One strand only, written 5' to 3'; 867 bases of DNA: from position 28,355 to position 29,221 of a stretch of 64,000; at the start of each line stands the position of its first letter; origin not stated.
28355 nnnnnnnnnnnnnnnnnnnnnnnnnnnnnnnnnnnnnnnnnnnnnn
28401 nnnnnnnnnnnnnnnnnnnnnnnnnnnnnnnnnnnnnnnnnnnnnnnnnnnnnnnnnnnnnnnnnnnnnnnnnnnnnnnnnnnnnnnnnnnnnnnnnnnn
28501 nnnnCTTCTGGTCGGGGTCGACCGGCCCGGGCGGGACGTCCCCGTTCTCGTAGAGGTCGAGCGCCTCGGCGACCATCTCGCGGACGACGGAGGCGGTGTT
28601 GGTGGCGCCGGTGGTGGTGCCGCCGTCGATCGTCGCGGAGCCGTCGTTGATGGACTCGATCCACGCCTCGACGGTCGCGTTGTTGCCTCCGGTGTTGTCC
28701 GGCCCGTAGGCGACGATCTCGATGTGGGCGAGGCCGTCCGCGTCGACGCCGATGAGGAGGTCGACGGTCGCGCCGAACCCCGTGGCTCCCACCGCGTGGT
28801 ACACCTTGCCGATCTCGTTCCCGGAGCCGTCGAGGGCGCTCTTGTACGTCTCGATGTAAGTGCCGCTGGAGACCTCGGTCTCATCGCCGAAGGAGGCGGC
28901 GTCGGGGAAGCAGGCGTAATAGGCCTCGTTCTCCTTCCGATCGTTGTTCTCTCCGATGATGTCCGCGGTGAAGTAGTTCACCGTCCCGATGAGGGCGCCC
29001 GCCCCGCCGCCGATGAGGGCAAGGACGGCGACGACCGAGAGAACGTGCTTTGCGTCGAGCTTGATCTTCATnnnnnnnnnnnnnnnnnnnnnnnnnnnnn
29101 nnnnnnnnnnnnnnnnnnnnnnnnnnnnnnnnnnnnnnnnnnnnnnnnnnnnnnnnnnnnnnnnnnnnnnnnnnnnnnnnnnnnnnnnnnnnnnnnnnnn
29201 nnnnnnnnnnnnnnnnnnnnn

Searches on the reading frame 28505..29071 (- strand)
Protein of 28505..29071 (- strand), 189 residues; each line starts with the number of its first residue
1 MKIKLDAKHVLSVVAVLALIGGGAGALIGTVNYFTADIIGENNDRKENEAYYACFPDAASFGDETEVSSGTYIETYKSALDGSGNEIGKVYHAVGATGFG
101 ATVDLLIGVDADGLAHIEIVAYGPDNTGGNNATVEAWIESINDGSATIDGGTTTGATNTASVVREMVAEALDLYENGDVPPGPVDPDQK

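Call 64: search_solved_structures(query=window:28505-29071:-, max_evalue=1, show_alignments=2)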
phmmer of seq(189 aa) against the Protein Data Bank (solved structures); distinct sequences matched with E-value up to 1: 4.
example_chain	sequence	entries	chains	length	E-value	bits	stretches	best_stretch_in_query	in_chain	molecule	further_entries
7zc6_G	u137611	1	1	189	3.4e-07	33.9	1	15-134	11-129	RnfG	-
9eri_G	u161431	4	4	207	0.0029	21.1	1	2-151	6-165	Na(+)-translocating ferredoxin:NAD(+) oxidoreductase complex subunit G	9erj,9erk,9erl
8p2b_A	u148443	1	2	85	0.011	19.1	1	92-171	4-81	Clostridiaceae bacterium FMN4 domain 1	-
2kw2_A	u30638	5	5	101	0.69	13.3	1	111-168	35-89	Specialized acyl carrier protein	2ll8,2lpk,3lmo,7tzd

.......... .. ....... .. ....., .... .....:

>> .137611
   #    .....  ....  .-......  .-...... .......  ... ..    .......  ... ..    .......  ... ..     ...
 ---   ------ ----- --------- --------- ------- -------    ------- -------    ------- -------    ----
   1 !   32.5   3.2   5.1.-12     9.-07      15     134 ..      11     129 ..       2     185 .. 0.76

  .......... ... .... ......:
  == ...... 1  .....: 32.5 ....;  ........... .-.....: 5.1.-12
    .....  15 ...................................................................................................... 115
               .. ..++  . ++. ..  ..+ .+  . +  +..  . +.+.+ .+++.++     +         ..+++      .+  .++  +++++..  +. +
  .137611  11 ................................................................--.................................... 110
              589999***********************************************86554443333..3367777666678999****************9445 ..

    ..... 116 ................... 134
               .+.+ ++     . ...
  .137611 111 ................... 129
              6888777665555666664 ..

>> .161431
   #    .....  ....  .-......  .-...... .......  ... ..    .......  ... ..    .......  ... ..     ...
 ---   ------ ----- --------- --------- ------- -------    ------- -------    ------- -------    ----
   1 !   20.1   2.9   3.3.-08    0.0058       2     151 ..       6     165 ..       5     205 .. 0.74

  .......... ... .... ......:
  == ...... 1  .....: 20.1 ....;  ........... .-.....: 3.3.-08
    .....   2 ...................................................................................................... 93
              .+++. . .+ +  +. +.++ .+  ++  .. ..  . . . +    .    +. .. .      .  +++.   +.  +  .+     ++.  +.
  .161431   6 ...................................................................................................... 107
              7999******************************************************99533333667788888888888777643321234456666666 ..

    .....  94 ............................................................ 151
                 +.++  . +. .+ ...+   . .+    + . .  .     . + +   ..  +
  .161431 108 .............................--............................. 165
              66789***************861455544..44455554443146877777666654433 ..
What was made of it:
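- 26024..29071 (-): Giant rnfG of 1015 aa: a membrane anchor plus seven FMN_bind-like modules. It is the main presumed ApbE substrate. Module 1 matches solved RnfG chains 7ZC6_G (E 3e-7) and 9ERI_G (call 64).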
